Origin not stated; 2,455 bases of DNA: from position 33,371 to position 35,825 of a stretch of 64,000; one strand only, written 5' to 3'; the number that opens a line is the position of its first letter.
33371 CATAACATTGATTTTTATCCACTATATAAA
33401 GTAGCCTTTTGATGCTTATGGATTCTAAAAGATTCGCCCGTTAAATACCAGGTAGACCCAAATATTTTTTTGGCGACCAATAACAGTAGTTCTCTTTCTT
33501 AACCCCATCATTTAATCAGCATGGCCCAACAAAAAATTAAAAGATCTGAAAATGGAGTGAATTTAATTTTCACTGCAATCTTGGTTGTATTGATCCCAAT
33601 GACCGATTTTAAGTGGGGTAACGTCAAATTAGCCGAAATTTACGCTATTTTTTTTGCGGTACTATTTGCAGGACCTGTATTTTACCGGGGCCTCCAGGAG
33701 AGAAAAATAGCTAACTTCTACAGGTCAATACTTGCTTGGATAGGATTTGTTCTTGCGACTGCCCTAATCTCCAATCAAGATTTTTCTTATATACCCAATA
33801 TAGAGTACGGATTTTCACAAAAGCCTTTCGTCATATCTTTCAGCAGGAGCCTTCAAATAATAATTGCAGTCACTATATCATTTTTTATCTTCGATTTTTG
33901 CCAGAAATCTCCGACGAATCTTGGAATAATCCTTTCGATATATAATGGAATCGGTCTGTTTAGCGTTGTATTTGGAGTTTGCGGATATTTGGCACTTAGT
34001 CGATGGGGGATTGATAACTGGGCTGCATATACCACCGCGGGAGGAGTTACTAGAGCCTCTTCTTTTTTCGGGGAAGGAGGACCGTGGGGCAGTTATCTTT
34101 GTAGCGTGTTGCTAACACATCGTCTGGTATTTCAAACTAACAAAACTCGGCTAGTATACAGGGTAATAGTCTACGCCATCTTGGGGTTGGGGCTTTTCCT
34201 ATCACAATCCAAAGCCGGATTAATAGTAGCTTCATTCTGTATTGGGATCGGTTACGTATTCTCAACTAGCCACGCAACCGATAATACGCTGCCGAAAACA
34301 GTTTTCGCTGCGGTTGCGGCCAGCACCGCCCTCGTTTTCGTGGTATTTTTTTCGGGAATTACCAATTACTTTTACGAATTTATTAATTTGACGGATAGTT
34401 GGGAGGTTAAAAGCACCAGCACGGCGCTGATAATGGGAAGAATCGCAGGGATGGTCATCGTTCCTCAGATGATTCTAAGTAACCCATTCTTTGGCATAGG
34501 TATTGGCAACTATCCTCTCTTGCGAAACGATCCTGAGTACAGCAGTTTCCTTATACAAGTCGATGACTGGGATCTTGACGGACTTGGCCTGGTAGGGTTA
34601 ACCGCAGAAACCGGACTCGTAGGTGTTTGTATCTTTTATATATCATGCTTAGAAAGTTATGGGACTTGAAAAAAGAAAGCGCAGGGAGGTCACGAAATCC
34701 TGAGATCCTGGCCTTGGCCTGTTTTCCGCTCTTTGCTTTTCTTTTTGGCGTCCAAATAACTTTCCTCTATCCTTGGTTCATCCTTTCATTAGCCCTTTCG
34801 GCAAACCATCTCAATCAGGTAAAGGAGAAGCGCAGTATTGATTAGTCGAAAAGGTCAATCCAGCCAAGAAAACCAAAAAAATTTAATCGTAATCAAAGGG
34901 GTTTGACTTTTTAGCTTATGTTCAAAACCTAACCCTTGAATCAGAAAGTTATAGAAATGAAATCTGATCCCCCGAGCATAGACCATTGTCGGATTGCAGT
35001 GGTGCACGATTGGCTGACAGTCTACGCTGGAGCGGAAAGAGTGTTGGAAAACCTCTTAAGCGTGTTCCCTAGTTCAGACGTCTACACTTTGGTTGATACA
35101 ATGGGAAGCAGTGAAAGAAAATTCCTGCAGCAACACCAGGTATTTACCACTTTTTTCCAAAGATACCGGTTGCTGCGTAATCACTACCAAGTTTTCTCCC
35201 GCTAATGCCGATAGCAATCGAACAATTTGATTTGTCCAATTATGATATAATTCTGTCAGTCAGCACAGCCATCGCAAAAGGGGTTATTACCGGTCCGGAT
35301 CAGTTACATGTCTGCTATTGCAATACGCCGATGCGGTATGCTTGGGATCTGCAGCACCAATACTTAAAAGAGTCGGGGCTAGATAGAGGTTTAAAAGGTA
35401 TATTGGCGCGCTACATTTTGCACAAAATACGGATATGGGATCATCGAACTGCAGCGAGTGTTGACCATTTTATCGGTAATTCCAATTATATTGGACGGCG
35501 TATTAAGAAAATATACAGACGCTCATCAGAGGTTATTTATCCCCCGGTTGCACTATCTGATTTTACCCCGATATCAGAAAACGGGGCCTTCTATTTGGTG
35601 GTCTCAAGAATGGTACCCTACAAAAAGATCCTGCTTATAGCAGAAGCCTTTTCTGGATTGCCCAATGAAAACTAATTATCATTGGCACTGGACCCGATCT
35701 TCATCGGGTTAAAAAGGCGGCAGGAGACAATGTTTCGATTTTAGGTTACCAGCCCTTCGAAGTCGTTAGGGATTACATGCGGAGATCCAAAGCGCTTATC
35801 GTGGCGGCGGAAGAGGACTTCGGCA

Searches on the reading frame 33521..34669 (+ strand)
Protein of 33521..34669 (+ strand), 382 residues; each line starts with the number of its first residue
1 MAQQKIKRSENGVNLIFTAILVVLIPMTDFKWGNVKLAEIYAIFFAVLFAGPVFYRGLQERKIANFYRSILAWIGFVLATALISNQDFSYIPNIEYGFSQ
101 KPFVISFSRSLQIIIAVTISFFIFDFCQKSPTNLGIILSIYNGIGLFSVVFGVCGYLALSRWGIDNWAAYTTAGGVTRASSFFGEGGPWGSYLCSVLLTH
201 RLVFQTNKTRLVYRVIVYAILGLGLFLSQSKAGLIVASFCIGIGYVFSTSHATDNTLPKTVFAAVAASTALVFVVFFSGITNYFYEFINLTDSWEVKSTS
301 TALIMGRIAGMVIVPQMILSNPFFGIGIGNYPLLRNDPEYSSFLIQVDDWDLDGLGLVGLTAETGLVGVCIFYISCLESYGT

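Call 8: search_protein_families(library=ncbifam, proteins=[window:33521-34669:+], max_evalue=0.001)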
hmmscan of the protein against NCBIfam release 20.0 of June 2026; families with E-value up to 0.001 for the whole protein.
window:33521-34669:+ (382 aa): 0 families

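Call 46: find_encoding_contigs(protein=window:33521-34669:+, flank=10000, max_places=5)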
Protein window:33521-34669:+ (382 aa): no gene with exactly this product is on record in the collection.

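Call 73: search_protein_families(library=pfam, proteins=[window:33521-34669:+], max_evalue=0.01)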
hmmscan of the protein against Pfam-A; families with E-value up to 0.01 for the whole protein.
window:33521-34669:+ (382 aa): 1 family
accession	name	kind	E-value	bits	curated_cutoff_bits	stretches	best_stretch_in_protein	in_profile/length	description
PF04932.20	Wzy_C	-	1.9e-06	28.1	31.7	1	217-372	2-148/149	O-Antigen ligase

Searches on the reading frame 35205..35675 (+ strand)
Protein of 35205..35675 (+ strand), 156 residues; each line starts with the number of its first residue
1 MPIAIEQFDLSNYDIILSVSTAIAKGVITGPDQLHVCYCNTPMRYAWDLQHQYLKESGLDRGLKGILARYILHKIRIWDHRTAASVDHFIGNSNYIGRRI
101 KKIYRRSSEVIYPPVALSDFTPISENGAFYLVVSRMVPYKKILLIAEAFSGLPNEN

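Call 8: search_protein_families(library=ncbifam, proteins=[window:35205-35675:+], max_evalue=0.001)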
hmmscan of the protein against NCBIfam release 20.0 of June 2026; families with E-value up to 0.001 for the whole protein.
window:35205-35675:+ (156 aa): 0 families

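Call 73: search_protein_families(library=pfam, proteins=[window:35205-35675:+], max_evalue=0.01)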
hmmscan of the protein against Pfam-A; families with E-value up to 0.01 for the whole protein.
window:35205-35675:+ (156 aa): 1 family
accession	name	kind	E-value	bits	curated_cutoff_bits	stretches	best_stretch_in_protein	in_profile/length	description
PF13439.12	Glyco_transf_4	-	0.0022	18.5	28.5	1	32-117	96-168/170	Glycosyltransferase Family 4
